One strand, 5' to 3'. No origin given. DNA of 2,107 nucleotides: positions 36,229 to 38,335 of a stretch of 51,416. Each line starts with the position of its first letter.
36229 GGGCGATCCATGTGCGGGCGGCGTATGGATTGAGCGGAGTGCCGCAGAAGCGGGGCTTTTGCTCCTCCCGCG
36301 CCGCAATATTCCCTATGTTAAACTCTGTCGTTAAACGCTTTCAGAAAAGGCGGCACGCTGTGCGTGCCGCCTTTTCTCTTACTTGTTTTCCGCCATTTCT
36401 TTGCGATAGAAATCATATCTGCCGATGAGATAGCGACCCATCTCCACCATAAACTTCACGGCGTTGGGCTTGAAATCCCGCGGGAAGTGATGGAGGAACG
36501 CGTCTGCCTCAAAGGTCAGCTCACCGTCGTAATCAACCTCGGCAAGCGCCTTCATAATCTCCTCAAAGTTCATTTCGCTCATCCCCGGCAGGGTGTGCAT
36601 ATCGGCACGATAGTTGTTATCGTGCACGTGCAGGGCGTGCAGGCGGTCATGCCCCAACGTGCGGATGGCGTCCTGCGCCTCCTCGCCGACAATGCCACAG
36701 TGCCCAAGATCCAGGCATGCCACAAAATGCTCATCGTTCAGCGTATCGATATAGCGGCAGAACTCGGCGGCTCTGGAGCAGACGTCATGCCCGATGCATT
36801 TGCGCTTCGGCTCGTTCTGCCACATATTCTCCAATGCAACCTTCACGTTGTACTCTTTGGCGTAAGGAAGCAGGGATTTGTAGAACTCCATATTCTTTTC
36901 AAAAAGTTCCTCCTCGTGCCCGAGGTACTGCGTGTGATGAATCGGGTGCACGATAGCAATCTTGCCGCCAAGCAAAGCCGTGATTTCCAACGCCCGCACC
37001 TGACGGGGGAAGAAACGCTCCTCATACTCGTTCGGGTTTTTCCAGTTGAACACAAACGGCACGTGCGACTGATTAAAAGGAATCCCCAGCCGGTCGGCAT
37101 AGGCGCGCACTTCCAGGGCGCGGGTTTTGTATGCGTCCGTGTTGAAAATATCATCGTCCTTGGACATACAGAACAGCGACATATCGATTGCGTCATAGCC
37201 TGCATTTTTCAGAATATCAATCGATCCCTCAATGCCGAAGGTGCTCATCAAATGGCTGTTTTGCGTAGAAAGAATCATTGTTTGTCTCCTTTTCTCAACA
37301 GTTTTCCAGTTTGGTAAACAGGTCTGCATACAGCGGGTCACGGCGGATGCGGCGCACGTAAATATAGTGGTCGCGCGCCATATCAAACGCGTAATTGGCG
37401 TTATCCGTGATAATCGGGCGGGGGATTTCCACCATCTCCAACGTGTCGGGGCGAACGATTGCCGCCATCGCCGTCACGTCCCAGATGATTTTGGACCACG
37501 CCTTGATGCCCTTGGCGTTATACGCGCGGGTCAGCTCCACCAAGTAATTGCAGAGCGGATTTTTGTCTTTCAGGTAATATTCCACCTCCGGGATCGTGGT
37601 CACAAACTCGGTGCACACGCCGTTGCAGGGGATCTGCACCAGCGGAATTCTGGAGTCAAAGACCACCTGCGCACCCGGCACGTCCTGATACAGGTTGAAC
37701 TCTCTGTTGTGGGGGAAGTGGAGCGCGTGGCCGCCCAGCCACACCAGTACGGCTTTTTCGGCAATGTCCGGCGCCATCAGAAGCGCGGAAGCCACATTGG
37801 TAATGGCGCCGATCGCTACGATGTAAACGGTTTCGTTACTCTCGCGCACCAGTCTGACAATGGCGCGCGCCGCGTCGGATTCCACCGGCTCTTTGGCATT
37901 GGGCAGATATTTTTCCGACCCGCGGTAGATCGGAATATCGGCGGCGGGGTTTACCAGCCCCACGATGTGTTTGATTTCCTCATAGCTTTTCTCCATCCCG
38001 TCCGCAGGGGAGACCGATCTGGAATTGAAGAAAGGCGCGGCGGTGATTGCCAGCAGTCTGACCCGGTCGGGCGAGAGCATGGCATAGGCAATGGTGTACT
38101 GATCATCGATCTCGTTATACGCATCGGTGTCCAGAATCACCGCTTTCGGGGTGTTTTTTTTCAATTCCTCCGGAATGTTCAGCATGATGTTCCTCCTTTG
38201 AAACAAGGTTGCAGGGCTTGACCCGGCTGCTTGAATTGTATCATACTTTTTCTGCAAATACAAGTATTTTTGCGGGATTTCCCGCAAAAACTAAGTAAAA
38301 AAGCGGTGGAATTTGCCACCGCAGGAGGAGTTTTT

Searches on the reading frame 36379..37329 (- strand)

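Call 28: search_protein_families(library=pfam, proteins=[window:36379-37329:-], max_evalue=0.001)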
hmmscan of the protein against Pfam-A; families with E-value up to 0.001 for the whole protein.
window:36379-37329:- (316 aa): 2 families
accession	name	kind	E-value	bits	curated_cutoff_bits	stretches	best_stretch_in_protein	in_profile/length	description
PF01261.30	AP_endonuc_2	-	1.1e-32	114.2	31.1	1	38-275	2-229/249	Xylose isomerase-like TIM barrel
PF03786.19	UxuA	-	0.00027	20.3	23.7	1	139-271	177-314/352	D-mannonate dehydratase (UxuA)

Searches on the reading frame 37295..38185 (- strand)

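Call 28: search_protein_families(library=pfam, proteins=[window:37295-38185:-], max_evalue=0.001)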
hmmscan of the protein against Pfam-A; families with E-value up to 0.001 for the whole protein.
window:37295-38185:- (296 aa): 1 family
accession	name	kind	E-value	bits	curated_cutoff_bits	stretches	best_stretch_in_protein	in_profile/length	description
PF01156.24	IU_nuc_hydro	-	4.3e-28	99.3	34.2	1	16-252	1-253/297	Inosine-uridine preferring nucleoside hydrolase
